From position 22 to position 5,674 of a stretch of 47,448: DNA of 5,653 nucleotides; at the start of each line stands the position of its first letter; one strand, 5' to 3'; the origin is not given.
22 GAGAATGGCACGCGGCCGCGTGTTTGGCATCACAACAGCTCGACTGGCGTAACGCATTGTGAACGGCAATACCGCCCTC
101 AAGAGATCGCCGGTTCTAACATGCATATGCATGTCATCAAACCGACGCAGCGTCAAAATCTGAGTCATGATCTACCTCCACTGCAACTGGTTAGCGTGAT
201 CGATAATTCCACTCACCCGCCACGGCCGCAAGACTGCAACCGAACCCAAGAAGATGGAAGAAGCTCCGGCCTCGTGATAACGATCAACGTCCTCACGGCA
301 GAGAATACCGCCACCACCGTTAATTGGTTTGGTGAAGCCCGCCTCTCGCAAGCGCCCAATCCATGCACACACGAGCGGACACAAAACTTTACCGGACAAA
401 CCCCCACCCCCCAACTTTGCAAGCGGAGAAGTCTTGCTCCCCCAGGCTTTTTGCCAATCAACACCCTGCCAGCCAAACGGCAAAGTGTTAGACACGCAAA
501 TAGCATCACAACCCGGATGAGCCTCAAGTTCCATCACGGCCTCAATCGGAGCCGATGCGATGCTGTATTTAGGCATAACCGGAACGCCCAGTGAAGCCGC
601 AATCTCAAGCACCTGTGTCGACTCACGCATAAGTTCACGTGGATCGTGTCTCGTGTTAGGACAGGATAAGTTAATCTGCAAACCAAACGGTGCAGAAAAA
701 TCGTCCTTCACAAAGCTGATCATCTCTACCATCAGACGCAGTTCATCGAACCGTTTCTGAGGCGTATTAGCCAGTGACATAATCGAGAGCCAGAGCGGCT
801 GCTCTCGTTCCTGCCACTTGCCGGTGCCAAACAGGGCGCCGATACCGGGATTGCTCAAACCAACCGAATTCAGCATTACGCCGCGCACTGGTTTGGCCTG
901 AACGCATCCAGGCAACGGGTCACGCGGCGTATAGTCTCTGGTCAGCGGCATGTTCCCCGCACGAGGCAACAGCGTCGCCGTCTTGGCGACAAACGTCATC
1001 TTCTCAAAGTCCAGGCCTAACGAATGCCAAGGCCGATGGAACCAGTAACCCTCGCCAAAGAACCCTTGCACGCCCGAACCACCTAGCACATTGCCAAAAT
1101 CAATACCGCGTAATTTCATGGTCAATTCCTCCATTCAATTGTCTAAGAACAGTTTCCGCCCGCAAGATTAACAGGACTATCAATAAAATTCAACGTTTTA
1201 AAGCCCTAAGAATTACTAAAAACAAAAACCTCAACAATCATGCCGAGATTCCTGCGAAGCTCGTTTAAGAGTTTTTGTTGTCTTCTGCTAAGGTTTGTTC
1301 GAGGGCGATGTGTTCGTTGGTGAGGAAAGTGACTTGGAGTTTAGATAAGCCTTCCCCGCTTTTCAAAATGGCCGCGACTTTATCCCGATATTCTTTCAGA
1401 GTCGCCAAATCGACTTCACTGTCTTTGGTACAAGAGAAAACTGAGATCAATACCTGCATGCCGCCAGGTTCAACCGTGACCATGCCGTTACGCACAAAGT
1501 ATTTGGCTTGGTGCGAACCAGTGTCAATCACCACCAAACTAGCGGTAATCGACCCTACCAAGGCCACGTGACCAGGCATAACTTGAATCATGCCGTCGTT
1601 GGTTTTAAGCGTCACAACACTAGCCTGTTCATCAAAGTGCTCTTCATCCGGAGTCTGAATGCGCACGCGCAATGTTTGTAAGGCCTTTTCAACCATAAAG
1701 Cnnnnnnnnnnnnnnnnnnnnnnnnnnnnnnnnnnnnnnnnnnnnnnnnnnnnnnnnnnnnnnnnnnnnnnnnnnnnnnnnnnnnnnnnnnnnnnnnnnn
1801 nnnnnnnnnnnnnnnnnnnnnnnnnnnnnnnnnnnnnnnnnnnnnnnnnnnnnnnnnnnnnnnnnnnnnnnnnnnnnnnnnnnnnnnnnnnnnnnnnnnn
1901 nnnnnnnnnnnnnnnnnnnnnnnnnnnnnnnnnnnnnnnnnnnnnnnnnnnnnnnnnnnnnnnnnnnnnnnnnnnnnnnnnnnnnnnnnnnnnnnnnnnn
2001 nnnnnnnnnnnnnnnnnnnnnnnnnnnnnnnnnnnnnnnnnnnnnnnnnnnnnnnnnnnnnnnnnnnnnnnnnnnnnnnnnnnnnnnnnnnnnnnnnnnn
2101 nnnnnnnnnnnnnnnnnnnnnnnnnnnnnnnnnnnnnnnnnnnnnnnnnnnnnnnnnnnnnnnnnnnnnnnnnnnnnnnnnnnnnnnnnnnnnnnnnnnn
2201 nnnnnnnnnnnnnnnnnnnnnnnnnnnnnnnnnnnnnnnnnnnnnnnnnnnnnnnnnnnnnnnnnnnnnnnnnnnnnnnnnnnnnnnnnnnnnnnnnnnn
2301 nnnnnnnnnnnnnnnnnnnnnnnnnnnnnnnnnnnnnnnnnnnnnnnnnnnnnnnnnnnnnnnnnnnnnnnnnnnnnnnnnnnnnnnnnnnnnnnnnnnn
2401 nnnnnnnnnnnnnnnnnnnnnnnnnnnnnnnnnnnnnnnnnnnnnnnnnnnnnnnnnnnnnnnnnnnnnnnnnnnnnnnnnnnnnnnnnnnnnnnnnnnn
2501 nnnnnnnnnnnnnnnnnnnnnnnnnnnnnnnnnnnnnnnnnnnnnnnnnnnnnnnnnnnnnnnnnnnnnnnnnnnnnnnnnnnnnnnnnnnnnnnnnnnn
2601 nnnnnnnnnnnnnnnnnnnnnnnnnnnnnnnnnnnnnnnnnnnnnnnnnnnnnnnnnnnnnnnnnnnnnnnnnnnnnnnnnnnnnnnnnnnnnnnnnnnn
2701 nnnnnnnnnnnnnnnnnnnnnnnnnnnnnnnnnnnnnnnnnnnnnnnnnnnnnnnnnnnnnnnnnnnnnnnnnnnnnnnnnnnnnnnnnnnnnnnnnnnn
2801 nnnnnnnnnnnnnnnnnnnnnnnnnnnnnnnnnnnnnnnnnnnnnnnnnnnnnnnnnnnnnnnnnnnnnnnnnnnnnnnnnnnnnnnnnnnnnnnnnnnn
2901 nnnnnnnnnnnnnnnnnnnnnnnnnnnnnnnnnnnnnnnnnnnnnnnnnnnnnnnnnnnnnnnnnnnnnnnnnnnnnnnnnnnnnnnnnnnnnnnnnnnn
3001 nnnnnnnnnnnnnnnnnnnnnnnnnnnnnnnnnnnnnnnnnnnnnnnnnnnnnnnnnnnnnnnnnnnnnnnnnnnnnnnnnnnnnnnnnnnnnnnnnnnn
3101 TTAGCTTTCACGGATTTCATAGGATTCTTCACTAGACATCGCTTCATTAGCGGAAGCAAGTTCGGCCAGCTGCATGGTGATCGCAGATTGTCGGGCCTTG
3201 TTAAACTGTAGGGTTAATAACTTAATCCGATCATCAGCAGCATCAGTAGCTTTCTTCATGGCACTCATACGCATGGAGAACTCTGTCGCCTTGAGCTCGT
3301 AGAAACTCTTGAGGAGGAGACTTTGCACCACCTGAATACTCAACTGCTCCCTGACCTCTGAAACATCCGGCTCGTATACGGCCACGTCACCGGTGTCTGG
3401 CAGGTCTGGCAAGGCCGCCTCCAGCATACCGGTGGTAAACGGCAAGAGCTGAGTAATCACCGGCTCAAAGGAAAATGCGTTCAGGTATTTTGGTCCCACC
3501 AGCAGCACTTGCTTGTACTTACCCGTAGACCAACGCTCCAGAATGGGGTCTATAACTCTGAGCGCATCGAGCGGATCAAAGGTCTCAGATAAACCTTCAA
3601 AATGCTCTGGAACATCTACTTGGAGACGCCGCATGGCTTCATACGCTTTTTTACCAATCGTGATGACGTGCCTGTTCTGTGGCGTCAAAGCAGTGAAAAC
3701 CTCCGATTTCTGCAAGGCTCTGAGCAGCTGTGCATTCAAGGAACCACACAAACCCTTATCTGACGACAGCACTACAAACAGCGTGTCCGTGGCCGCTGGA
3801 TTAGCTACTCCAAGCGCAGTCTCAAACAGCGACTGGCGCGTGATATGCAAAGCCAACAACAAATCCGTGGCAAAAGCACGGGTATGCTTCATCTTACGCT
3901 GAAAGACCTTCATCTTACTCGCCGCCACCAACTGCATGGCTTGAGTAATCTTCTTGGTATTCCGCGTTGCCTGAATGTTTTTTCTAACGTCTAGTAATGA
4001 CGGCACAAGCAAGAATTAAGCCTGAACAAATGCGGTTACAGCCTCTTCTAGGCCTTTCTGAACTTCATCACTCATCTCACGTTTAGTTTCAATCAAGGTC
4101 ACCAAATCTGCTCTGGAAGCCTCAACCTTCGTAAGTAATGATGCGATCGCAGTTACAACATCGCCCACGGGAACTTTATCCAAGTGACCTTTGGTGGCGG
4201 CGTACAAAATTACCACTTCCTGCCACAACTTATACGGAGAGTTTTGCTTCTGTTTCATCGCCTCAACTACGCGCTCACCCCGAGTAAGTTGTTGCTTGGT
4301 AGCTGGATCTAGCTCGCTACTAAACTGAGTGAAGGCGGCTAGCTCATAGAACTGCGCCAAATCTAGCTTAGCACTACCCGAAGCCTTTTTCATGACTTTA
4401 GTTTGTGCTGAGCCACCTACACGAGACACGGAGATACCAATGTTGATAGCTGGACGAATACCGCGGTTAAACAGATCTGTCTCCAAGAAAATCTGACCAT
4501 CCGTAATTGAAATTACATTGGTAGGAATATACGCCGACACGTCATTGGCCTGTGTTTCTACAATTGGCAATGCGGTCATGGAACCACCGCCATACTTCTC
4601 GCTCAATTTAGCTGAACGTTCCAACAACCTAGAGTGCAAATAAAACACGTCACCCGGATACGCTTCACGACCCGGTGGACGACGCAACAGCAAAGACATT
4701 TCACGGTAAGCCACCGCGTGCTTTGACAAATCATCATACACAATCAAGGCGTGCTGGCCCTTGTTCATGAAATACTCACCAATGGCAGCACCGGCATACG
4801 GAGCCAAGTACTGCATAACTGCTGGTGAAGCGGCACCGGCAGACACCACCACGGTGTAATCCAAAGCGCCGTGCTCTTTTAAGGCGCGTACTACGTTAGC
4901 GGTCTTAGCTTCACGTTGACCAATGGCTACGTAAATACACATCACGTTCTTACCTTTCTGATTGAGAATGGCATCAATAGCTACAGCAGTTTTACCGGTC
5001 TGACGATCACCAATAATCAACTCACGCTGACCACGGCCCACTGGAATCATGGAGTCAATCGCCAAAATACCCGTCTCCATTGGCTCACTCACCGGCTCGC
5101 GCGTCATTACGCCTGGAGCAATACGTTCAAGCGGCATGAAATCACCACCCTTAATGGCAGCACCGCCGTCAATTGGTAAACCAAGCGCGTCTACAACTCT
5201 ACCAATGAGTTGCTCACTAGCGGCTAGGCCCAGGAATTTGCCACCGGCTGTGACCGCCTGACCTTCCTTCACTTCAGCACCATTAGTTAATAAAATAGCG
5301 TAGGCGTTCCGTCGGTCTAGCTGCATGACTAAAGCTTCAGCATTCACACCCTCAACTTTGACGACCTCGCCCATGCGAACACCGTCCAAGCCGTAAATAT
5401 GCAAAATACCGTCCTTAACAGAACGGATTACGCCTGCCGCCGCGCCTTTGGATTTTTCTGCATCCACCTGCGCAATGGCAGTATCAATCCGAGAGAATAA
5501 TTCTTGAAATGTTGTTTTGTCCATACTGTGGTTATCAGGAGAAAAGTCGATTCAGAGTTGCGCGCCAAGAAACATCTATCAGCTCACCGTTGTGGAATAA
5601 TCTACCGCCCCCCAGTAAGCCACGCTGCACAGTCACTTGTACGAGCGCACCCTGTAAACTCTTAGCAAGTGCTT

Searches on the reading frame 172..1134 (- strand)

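Call 61: search_protein_families(library=pfam, proteins=[window:172-1134:-], max_evalue=0.00001)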
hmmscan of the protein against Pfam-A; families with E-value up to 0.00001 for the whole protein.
window:172-1134:- (320 aa): 1 family
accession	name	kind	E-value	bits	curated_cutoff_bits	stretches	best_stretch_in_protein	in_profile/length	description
PF01180.27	DHO_dh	-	7.9e-16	58.5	27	1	4-311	2-284/291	Dihydroorotate dehydrogenase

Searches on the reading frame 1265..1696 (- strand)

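Call 61: search_protein_families(library=pfam, proteins=[window:1265-1696:-], max_evalue=0.00001)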
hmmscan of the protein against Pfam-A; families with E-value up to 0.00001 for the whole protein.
window:1265-1696:- (143 aa): 1 family
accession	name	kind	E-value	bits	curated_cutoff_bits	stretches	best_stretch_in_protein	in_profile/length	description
PF02823.21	ATP-synt_DE_N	-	2.1e-14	53.7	27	1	9-84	1-77/80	ATP synthase, Delta/Epsilon chain, beta-sandwich domain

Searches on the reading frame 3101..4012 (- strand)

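Call 61: search_protein_families(library=pfam, proteins=[window:3101-4012:-], max_evalue=0.00001)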
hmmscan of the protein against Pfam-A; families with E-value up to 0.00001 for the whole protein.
window:3101-4012:- (303 aa): 1 family
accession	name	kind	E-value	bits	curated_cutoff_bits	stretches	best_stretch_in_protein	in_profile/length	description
PF00231.24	ATP-synt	-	1.6e-61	209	39.9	1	6-292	2-285/285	ATP synthase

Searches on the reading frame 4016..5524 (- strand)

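Call 61: search_protein_families(library=pfam, proteins=[window:4016-5524:-], max_evalue=0.00001)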
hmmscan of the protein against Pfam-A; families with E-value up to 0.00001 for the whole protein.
window:4016-5524:- (502 aa): 2 families
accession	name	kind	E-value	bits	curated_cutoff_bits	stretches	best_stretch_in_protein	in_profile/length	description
PF00006.31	ATP-synt_ab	-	5.5e-83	278.2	29.5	1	152-367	1-213/213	ATP synthase alpha/beta family, nucleotide-binding domain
PF00306.32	ATP-synt_ab_C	-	7.8e-41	139.8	27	1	374-499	1-126/126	ATP synthase alpha/beta chain, C terminal domain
